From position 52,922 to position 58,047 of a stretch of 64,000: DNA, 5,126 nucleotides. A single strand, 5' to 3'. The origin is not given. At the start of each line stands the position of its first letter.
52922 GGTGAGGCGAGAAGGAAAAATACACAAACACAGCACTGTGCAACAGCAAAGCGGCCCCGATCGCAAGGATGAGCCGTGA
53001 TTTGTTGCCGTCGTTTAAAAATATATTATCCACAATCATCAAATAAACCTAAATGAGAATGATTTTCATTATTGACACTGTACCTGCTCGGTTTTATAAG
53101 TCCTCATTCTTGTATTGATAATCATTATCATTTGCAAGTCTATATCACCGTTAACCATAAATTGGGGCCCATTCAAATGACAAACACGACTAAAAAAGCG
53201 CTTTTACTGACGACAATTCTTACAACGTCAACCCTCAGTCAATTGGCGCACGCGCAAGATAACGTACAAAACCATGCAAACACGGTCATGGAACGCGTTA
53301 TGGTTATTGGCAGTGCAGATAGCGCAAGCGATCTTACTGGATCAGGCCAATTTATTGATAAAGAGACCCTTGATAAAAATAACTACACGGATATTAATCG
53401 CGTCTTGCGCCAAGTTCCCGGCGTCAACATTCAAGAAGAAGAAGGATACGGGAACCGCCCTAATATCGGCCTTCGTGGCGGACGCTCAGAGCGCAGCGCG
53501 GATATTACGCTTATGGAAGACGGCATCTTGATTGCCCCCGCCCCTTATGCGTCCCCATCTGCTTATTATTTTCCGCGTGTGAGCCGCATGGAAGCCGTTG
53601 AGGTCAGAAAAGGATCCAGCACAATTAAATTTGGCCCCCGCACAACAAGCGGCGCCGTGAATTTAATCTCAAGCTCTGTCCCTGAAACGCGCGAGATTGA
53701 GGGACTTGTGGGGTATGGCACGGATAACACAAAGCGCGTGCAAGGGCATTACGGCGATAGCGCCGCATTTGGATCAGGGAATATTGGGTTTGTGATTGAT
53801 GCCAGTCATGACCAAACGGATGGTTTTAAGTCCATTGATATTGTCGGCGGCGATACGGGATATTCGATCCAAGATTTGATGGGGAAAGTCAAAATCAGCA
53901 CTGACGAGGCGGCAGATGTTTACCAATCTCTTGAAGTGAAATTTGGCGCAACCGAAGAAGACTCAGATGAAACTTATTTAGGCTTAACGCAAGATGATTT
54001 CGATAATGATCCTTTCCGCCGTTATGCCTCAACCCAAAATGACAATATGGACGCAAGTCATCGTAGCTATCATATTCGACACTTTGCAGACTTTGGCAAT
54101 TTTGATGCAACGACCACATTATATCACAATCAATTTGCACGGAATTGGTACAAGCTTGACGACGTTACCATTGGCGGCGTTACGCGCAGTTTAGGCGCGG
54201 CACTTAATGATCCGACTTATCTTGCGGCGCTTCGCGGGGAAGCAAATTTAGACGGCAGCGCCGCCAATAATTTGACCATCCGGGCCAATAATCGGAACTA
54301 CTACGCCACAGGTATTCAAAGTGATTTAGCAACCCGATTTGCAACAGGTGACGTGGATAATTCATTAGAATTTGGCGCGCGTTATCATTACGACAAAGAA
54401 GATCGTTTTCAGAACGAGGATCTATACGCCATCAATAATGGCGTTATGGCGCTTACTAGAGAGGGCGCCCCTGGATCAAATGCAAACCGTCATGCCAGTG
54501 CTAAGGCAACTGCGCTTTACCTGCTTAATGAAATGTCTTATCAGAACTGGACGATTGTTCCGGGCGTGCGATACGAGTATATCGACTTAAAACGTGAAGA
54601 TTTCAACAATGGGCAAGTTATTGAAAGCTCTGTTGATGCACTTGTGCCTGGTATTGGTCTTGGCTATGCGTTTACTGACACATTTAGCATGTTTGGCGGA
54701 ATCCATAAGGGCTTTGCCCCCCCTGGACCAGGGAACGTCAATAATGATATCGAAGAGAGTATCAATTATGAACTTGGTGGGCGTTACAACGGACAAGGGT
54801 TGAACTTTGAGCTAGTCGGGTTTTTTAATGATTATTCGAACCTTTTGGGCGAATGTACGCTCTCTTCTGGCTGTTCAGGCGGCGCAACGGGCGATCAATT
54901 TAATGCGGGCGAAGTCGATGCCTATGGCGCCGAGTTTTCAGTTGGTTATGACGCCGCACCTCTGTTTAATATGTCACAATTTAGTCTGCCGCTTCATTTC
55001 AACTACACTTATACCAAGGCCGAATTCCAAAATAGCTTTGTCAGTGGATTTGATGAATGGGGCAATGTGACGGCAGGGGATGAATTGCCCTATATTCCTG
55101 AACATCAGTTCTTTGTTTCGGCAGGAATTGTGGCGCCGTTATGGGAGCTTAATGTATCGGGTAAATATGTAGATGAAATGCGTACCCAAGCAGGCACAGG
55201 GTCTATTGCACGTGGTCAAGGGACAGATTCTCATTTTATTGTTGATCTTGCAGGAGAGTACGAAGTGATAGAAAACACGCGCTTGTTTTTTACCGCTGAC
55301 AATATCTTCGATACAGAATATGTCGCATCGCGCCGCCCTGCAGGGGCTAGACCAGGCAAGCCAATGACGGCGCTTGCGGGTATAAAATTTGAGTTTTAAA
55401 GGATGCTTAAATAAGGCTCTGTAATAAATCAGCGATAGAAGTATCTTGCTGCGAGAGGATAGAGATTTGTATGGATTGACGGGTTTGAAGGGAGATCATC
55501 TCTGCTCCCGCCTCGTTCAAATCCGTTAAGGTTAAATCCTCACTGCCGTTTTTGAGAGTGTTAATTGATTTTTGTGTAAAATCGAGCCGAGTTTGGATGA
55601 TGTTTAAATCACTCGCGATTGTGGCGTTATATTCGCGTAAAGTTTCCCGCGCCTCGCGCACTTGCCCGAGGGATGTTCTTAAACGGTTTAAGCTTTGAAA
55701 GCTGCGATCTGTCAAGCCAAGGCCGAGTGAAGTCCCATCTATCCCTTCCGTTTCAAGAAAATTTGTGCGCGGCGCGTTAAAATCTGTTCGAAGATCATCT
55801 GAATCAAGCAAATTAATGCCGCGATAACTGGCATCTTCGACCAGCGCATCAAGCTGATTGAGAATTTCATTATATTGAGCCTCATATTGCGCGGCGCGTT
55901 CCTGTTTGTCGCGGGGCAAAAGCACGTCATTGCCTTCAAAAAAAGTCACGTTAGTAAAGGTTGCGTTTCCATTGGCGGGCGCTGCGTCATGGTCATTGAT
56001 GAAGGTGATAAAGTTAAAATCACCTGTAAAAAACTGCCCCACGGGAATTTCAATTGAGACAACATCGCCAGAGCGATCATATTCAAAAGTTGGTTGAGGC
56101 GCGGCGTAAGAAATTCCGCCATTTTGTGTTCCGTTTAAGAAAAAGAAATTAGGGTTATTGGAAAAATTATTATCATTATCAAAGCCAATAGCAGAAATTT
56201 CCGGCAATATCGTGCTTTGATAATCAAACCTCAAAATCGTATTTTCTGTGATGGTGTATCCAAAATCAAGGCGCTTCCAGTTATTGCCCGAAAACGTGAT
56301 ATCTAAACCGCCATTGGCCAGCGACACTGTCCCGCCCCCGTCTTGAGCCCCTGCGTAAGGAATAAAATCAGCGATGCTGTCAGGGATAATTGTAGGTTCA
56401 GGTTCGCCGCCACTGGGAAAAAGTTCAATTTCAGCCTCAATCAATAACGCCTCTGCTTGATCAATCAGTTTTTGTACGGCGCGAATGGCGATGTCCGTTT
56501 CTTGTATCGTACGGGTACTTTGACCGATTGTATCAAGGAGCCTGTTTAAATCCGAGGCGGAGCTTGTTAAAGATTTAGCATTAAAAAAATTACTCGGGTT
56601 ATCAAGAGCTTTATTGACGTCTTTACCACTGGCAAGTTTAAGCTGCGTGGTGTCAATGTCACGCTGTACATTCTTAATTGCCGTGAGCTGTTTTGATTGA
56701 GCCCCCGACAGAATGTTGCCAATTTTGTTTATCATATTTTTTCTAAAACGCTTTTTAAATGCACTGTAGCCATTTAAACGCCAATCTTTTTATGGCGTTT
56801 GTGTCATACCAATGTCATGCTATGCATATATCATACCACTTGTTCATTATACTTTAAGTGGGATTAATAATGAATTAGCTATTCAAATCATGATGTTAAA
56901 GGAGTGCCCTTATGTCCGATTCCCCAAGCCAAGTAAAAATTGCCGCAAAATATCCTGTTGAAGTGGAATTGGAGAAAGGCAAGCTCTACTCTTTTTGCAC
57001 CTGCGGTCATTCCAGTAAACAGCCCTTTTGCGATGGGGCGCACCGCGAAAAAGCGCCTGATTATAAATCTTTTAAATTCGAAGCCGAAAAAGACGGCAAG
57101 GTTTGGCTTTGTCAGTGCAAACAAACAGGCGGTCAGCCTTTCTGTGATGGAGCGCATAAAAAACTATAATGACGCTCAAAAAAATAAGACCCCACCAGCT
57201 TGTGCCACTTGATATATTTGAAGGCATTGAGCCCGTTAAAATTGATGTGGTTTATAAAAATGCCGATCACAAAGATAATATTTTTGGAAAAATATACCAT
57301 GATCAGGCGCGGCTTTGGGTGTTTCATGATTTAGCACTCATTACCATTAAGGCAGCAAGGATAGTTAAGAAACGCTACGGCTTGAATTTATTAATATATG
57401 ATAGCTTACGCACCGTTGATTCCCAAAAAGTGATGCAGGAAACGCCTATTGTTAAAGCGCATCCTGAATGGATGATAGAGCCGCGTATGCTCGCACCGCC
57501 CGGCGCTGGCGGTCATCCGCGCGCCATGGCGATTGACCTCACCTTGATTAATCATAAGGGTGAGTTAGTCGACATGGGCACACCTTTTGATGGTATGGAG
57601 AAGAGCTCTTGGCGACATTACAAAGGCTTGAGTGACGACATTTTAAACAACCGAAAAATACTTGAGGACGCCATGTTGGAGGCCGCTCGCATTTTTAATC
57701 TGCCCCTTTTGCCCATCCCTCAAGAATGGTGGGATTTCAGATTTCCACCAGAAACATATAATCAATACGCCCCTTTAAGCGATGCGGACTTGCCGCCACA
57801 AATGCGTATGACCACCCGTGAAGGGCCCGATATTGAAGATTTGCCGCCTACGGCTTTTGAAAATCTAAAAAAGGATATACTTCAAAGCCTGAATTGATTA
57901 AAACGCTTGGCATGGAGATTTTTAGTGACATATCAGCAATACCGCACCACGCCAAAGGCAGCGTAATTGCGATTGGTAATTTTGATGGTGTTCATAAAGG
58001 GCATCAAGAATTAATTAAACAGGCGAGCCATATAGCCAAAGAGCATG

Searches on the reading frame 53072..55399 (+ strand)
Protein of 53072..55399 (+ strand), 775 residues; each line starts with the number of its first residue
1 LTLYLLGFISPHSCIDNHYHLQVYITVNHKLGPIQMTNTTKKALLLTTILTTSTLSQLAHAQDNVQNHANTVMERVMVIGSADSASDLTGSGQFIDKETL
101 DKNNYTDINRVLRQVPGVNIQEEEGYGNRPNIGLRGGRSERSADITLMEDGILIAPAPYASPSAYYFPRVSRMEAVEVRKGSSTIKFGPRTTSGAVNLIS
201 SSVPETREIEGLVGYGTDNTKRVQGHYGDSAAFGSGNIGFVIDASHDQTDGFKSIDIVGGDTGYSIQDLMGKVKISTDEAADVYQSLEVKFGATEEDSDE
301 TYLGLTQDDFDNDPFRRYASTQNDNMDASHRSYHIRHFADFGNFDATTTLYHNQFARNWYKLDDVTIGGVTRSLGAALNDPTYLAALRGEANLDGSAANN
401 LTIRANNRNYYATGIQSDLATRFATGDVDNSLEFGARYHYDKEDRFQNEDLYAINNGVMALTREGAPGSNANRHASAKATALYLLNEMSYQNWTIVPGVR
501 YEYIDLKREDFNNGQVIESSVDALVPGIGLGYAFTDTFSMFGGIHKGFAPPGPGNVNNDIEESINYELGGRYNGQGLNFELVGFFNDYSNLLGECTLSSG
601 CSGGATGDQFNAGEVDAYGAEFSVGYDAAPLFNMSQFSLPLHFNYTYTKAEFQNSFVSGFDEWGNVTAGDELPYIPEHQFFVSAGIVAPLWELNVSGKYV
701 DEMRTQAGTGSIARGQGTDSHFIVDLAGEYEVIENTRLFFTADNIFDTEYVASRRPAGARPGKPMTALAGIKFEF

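Call 58: search_protein_families(library=pfam, proteins=[window:53072-55399:+], max_evalue=0.00001)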
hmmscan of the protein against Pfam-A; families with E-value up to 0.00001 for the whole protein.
window:53072-55399:+ (775 aa): 3 families
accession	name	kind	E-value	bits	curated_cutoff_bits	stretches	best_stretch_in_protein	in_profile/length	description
PF00593.30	TonB_dep_Rec_b-barrel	-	6.7e-42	145.3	27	1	302-745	21-436/436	TonB dependent receptor-like, beta-barrel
PF07715.20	Plug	-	1.1e-13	52.1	23.9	1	86-195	3-107/107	TonB-dependent Receptor Plug Domain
PF14905.12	OMP_b-brl_3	-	7.4e-07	29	27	1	402-537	44-172/408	Outer membrane protein beta-barrel family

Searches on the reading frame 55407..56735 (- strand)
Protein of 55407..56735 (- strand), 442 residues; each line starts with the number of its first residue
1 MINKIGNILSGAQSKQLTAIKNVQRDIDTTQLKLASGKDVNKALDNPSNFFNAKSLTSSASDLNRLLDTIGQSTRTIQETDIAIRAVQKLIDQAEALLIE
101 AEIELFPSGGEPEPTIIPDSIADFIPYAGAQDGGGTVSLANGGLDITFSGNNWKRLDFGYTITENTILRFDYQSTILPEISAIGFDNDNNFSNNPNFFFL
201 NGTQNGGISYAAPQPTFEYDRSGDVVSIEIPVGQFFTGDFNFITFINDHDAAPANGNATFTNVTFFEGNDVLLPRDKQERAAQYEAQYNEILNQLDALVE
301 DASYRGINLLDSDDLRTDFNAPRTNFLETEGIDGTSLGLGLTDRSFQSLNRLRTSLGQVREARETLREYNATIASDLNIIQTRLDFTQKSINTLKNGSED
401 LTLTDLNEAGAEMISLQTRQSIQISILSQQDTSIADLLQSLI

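Call 58: search_protein_families(library=pfam, proteins=[window:55407-56735:-], max_evalue=0.00001)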
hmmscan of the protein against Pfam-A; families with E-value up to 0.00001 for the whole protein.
window:55407-56735:- (442 aa): 1 family
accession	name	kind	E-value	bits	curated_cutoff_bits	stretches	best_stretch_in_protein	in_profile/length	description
PF00669.25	Flagellin_N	-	2.6e-09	37.7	26.6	1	12-101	6-95/139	Bacterial flagellin N-terminal helical region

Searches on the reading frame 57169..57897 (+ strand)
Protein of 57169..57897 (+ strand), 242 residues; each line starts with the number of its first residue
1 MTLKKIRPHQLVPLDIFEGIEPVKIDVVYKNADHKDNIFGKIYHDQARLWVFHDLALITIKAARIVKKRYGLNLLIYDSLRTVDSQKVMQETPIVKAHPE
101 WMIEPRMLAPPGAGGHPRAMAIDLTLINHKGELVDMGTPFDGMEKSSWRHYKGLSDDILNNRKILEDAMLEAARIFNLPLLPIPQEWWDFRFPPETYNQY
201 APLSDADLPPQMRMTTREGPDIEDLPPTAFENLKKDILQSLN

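Call 58: search_protein_families(library=pfam, proteins=[window:57169-57897:+], max_evalue=0.00001)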
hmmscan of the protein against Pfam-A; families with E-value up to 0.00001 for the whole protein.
window:57169-57897:+ (242 aa): 1 family
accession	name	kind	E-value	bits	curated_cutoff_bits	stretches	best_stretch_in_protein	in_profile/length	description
PF01427.22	Peptidase_M15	-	1e-20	74.8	27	1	23-199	15-191/199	D-ala-D-ala dipeptidase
